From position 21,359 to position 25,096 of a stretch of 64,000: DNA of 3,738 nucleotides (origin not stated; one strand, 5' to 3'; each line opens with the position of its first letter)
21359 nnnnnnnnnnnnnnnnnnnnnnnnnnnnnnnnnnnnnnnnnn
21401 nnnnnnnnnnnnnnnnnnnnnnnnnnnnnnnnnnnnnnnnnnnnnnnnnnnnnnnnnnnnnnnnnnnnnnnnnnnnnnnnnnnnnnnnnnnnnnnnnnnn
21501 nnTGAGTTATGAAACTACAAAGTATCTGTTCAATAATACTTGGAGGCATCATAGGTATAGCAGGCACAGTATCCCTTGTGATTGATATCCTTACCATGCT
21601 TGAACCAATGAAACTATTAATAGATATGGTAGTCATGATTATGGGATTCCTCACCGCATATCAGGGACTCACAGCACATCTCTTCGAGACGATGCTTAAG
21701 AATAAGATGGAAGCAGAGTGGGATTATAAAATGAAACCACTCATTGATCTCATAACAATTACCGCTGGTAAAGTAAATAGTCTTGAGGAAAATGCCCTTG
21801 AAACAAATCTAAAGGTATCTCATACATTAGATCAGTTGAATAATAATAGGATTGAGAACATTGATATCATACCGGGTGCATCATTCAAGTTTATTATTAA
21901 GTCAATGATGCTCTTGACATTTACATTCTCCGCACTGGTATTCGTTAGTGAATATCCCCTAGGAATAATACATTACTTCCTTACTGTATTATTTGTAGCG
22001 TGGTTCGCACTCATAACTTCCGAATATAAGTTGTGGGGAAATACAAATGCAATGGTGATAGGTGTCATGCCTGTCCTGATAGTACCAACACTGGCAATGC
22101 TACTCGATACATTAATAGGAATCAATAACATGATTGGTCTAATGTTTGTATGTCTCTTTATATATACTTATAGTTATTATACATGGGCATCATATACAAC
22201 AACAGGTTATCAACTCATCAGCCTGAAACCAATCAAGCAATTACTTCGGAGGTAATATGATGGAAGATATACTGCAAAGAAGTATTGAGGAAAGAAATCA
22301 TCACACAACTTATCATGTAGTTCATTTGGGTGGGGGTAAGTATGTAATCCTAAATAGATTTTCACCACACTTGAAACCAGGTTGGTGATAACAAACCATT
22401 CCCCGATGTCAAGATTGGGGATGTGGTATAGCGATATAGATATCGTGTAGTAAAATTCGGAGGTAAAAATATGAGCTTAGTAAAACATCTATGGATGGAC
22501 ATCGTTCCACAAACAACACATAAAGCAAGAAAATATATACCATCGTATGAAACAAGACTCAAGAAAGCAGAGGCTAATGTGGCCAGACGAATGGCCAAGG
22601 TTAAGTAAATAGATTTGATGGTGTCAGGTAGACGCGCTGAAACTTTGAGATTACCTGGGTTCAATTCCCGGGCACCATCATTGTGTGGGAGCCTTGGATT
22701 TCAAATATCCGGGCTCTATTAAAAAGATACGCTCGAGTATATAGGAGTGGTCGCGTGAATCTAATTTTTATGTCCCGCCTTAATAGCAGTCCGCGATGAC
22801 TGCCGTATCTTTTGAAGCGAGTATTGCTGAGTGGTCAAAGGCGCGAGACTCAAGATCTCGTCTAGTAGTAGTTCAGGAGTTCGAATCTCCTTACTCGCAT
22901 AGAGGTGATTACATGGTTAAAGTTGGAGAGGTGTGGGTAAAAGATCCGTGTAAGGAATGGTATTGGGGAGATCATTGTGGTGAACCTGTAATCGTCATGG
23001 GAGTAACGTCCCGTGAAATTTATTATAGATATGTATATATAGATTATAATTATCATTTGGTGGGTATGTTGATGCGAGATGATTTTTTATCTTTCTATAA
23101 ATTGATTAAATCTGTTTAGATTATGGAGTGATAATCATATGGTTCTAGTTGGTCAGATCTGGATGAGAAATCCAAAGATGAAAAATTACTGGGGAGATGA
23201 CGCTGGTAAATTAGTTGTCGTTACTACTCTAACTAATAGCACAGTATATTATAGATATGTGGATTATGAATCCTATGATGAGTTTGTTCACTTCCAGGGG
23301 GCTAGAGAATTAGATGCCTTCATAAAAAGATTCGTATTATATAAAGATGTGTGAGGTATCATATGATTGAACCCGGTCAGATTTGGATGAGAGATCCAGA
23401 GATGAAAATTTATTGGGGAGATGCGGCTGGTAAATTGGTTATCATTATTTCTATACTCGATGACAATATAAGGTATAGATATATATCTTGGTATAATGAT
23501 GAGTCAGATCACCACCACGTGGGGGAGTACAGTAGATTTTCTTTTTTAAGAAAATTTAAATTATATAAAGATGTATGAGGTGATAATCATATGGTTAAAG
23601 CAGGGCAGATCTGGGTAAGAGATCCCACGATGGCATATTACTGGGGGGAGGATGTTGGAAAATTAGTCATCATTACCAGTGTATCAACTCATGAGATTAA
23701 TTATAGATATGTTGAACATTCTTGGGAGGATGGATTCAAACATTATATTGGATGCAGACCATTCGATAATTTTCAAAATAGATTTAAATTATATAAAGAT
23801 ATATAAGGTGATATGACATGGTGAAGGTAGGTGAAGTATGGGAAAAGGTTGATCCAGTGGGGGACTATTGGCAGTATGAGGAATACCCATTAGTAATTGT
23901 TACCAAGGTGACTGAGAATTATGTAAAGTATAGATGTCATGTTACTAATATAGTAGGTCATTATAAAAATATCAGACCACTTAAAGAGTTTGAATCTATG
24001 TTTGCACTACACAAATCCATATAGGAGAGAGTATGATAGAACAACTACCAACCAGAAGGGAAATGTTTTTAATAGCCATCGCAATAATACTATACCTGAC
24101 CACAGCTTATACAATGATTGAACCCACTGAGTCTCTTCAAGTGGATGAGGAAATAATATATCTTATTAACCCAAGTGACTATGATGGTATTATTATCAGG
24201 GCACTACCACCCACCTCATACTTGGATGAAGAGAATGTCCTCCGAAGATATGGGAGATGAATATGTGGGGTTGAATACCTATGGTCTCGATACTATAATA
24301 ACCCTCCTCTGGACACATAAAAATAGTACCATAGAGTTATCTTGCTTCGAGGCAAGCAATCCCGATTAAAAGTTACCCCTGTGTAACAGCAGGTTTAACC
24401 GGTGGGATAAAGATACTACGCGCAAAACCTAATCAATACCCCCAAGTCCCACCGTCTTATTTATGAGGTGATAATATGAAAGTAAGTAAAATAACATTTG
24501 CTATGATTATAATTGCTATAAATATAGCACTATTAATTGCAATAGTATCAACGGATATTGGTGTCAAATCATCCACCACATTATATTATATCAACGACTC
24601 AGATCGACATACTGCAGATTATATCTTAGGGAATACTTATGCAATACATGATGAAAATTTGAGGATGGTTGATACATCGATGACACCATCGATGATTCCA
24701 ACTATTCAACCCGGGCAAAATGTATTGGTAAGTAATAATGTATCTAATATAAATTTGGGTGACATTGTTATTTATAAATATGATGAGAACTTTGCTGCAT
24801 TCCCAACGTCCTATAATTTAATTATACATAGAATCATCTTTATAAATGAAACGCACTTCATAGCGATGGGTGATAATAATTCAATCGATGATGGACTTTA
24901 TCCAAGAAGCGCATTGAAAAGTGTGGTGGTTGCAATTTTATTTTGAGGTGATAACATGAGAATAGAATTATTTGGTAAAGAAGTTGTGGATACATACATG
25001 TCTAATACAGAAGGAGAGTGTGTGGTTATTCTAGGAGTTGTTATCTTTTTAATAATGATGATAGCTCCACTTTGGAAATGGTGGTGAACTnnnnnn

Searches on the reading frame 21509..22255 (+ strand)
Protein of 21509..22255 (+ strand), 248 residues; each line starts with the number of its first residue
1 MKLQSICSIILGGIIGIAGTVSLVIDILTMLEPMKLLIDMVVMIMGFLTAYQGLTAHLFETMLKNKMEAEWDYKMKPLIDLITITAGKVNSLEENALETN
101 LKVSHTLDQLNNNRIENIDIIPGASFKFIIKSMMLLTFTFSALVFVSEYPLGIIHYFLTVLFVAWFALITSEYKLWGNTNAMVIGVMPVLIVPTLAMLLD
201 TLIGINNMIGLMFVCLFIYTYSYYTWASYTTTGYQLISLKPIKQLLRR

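Call 5: search_protein_families(library=pfam, max_evalue=0.1, proteins=[window:21509-22255:+])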
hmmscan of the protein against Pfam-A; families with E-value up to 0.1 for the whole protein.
window:21509-22255:+ (248 aa): 0 families

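Call 12: search_protein_families(library=ncbifam, max_evalue=1, proteins=[window:21509-22255:+])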
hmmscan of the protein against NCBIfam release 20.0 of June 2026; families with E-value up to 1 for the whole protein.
window:21509-22255:+ (248 aa): 0 families

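Call 48: search_protein_families(library=phrogs, max_evalue=0.01, proteins=[window:21509-22255:+])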
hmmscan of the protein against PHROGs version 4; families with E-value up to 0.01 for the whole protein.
window:21509-22255:+ (248 aa): 0 families

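Call 75: search_protein_representatives(protein=window:21509-22252:+)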
Query: 248 residues. Proteins with E-value up to 0.001 (for the whole library): 63; up to 1e-10: 31; up to 1e-30: 4. The best 63 are listed.
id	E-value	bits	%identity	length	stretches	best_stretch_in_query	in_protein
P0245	3.5e-66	239.8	46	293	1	3-245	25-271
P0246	4.1e-62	226.4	42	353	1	3-247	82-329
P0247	2.2e-57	211.0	40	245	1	1-246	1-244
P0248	6.1e-41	157.2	33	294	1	3-244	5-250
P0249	1.4e-23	100.4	28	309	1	14-239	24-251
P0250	1.9e-22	96.7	29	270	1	7-235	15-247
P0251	2.5e-22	96.3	42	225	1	111-239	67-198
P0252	1.6e-20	90.3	32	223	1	74-235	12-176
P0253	2.5e-20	89.7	28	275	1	12-244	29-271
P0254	3.7e-19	85.9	36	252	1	73-235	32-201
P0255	2.8e-17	79.8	28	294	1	36-236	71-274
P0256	4.5e-17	79.1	39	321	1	126-234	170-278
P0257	1.9e-16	77.0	30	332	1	9-233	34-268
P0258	7.4e-16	75.1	23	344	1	6-234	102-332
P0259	1.8e-15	73.8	34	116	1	5-110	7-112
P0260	2.1e-15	73.6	31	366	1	36-235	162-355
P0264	2.9e-14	69.9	25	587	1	18-233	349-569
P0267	4.0e-13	66.1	23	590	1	28-233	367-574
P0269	5.1e-12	62.5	35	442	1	131-234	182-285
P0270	5.2e-12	62.5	26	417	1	20-239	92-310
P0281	3.7e-10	56.5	23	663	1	18-233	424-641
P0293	9.4e-08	48.6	30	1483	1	126-230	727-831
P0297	8.1e-07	45.5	28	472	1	128-234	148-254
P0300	3.4e-05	40.2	23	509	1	7-244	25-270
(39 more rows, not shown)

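Call 76: search_protein_families(library=pfam, max_evalue=0.001, proteins=[P0264, P0267, P0281, P0293, P0246, P0260, P0269, P0297, P0300, P0270])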
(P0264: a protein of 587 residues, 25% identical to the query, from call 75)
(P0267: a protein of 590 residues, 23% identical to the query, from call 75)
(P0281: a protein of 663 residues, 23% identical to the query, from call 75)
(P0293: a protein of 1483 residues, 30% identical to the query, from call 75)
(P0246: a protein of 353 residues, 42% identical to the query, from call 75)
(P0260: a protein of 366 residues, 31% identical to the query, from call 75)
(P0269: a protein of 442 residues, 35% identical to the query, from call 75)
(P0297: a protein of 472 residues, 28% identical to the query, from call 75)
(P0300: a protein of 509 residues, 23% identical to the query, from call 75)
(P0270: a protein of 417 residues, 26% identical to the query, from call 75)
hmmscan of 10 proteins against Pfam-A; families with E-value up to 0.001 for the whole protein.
P0264 (587 aa): 15 families
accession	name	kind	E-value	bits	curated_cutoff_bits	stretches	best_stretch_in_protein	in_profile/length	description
PF07719.23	TPR_2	-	1.1e-15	56.9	27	0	120-151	3-34/34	Tetratricopeptide repeat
PF00515.34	TPR_1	-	1.5e-13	50.4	27.8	1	121-151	4-34/34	Tetratricopeptide repeat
PF13432.12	TPR_16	-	2.1e-12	47.6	32.7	1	25-82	6-63/65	Tetratricopeptide repeat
PF13431.12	TPR_17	-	3.2e-12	46.1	24.4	1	106-138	1-33/34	Tetratricopeptide repeat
PF14559.12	TPR_19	-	3.3e-11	43.8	25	1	27-83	2-58/68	Tetratricopeptide repeat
PF13428.12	TPR_14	-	1.8e-09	37.8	23.5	0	87-127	4-44/44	Tetratricopeptide repeat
PF13414.12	TPR_11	-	6.1e-09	35.9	26.8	0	95-132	5-42/42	TPR repeat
PF13181.12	TPR_8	-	7.6e-09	35.5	25.7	0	120-151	3-34/34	Tetratricopeptide repeat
PF12895.13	ANAPC3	-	2.2e-06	28.3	27.2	1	28-109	1-81/82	Anaphase-promoting complex, cyclosome, subunit 3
PF13424.12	TPR_12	-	3.7e-06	27.5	30.1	0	90-148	9-75/77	Tetratricopeptide repeat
PF23914.1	TPR_CcmH_CycH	-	1.7e-05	25.2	42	0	77-143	43-112/158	Cytochrome c-type biogenesis protein H TPR domain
PF13371.12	TPR_9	-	5.4e-05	23.6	35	0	62-117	7-62/73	Tetratricopeptide repeat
PF25062.1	ARM_TT21_N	-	0.00018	21.7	40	0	28-140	78-190/222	Tetratricopeptide repeat protein 21 N-terminal ARM repeat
PF13174.12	TPR_6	-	0.0002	22.2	26.3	0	89-115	5-31/33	Tetratricopeptide repeat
PF12569.14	NatA_aux_su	-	0.00044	19.7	33.3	0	55-129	9-83/515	N-terminal acetyltransferase A, auxiliary subunit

P0267 (590 aa): 8 families
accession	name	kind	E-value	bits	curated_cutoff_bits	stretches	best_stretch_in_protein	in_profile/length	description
PF07719.23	TPR_2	-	1.9e-08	34.2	27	0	47-78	2-33/34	Tetratricopeptide repeat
PF13432.12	TPR_16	-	2.6e-06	28.2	32.7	0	32-78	17-63/65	Tetratricopeptide repeat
PF13414.12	TPR_11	-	4.4e-06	26.7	26.8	0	57-79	5-27/42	TPR repeat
PF00515.34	TPR_1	-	1.7e-05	24.9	27.8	0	86-113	7-34/34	Tetratricopeptide repeat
PF13428.12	TPR_14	-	4.4e-05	24.2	23.5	0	83-123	4-44/44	Tetratricopeptide repeat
PF13431.12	TPR_17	-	0.0003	21.3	24.4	0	39-66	6-33/34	Tetratricopeptide repeat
PF14559.12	TPR_19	-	0.0007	20.3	25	0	39-78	18-57/68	Tetratricopeptide repeat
PF13248.11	Zn_ribbon_3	-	0.00097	19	27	1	271-292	3-24/26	zinc-ribbon domain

P0281 (663 aa): 9 families
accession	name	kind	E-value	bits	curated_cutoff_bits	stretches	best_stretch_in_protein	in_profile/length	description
PF14559.12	TPR_19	-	1.8e-08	35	25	0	66-126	7-67/68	Tetratricopeptide repeat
PF07719.23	TPR_2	-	5.3e-08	32.8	27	0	50-83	1-34/34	Tetratricopeptide repeat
PF13414.12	TPR_11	-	2e-06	27.8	26.8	0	26-63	4-41/42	TPR repeat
PF13428.12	TPR_14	-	5e-05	24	23.5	0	26-57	11-42/44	Tetratricopeptide repeat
PF13181.12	TPR_8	-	9.3e-05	22.8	25.7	0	123-142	6-25/34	Tetratricopeptide repeat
PF13431.12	TPR_17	-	0.00023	21.6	24.4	0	106-139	1-34/34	Tetratricopeptide repeat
PF13432.12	TPR_16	-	0.00028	21.7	32.7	0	24-82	5-63/65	Tetratricopeptide repeat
PF00515.34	TPR_1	-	0.00065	19.9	27.8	0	53-83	4-34/34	Tetratricopeptide repeat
PF12569.14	NatA_aux_su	-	0.00091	18.7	33.3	0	87-143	7-63/515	N-terminal acetyltransferase A, auxiliary subunit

P0293 (1483 aa): 4 families
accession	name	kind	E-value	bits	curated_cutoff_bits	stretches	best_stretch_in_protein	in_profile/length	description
PF18975.6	DUF5711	-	1.6e-09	37.9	26.3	1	147-258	219-336/344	Family of unknown function (DUF5711)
PF13360.13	PQQ_2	-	1.3e-07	32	27.6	1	132-276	32-185/233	Outer membrane protein assembly factor BamB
PF23414.1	Beta-prop_EML_2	-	4.3e-05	23.5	90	1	214-303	14-106/266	Echinoderm microtubule-associated protein second beta-propeller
PF17957.7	Big_7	-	6.7e-05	23.9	24.1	0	316-377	1-70/70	Bacterial Ig domain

P0246 (353 aa): 0 families

P0260 (366 aa): 0 families

P0269 (442 aa): 0 families

P0297 (472 aa): 0 families

P0300 (509 aa): 0 families

P0270 (417 aa): 0 families

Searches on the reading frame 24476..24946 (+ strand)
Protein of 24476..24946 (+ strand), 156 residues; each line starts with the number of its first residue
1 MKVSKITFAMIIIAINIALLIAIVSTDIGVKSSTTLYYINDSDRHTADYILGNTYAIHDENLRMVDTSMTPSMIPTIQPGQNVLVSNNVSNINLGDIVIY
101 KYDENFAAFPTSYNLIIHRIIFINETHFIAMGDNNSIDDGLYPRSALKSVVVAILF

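Call 5: search_protein_families(library=pfam, max_evalue=0.1, proteins=[window:24476-24946:+])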
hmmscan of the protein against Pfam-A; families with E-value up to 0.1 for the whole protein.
window:24476-24946:+ (156 aa): 2 families
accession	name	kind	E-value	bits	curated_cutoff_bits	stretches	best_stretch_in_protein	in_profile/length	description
PF00717.28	Peptidase_S24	-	0.0022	18.1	23.3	1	71-105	43-76/116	Peptidase S24-like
PF10502.14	Peptidase_S26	-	0.011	16.1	22.9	1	70-120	30-77/168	Signal peptidase, peptidase S26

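Call 12: search_protein_families(library=ncbifam, max_evalue=1, proteins=[window:24476-24946:+])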
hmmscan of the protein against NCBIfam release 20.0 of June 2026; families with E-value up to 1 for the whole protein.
window:24476-24946:+ (156 aa): 3 families
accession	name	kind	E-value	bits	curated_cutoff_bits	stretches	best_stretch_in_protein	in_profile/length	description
TIGR02228.1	sigpep_I_arch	equivalog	7.6e-12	45.4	51.85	1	4-141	4-107/158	signal peptidase I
TIGR02227.1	sigpep_I_bact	equivalog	1.7e-05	24.8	47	1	70-138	27-92/162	signal peptidase I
TIGR02754.1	sod_Ni_protease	equivalog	0.0028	18.1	63.25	1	72-136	7-68/90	nickel-type superoxide dismutase maturation protease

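Call 48: search_protein_families(library=phrogs, max_evalue=0.01, proteins=[window:24476-24946:+])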
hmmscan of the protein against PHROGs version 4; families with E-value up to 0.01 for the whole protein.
window:24476-24946:+ (156 aa): 1 family
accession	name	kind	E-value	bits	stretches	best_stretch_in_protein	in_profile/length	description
phrog_6201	-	transcription regulation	7.1e-05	23.7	1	48-137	15-92/121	CI-like repressor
